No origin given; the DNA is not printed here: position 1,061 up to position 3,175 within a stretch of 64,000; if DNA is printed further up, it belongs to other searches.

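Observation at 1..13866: Eight-gene operon-like array: LplABC-type importer, four large secreted/SLH proteins and a cytoplasmic heparinase II/III-like enzyme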

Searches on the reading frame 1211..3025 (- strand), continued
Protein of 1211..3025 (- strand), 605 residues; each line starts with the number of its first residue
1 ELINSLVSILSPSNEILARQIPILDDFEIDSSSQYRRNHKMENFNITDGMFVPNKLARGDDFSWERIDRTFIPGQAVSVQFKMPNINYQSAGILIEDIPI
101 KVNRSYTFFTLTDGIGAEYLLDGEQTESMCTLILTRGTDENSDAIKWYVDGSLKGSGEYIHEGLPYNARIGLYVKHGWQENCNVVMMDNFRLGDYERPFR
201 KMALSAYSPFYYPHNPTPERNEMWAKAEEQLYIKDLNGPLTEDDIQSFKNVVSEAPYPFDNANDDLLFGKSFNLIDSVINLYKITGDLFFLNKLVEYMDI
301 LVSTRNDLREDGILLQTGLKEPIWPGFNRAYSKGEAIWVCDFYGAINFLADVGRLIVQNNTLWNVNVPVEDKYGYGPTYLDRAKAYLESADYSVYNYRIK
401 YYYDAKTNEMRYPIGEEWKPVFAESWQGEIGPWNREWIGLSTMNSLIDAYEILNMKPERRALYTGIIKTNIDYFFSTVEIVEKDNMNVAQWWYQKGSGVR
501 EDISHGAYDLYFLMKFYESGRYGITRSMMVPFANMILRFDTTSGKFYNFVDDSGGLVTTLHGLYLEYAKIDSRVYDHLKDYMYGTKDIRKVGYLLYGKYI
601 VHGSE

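Call 107: search_protein_families(library=pfam, alignment_id=A5, max_evalue=0.0001)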
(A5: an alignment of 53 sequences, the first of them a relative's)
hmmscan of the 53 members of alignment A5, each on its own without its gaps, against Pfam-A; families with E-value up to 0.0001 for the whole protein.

A. member 1, P0030 (1976 aa): 6 families
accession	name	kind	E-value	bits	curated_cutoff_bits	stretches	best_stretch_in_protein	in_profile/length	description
PF00395.25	SLH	-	9e-34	115.6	20.8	3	1800-1838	4-43/44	S-layer homology domain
PF22633.2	F5_F8_type_C_2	-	2.1e-22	80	27.8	2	1415-1525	1-91/91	NedA-like, galactose-binding domain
PF00754.31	F5_F8_type_C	-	3.2e-20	73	28.2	2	1403-1532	3-121/127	F5/8 type C domain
PF13385.13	Laminin_G_3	-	8.2e-13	49.2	27.6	1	101-277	6-150/151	Concanavalin A-like lectin/glucanases superfamily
PF12733.13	Cadherin-like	-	1.6e-11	44.9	24.2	1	1556-1643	3-88/89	Cadherin-like beta sandwich domain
PF07953.20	Toxin_R_bind_N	-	1.9e-09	37.9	23.8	1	115-212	53-154/191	Clostridium neurotoxin, N-terminal receptor binding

B. families by the number of members that match (of 53 scanned): 38 families (the first 25 are shown)
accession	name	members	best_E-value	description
PF00754.31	F5_F8_type_C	27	7.9e-45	F5/8 type C domain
PF22633.2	F5_F8_type_C_2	26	1.3e-33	NedA-like, galactose-binding domain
PF13290.12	CHB_HEX_C_1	9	2e-99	Chitobiase/beta-hexosaminidase C-terminal domain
PF13287.12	Fn3_assoc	9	1.5e-82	Fn3 associated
PF00041.27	fn3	6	1e-25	Fibronectin type III domain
PF07081.18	DUF1349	6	1e-15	Protein of unknown function (DUF1349)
PF18962.6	Por_Secre_tail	6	1.7e-09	Secretion system C-terminal sorting domain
PF14200.12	RicinB_lectin_2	4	2.5e-25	Ricin-type beta-trefoil lectin domain-like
PF00652.28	Ricin_B_lectin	4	9.1e-10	Ricin-type beta-trefoil lectin domain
PF00395.25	SLH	3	5e-35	S-layer homology domain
PF02494.22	HYR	3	5.3e-34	HYR domain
PF03442.20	CBM_X2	3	1.1e-32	Carbohydrate binding domain X2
PF03174.19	CHB_HEX_C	3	7.9e-07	Chitobiase/beta-hexosaminidase C-terminal domain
PF19077.6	Big_13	3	8.5e-07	Bacterial Ig-like domain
PF13385.13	Laminin_G_3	2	5e-29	Concanavalin A-like lectin/glucanases superfamily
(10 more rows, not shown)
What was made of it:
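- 1211..2350 (-): C-terminal (alpha/alpha)6-barrel domain of the 944-aa protein (about residues 565-944), from an unannotated enzyme-like family. Family members carry CBM partners, and one is fused to GH88 (call 107).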
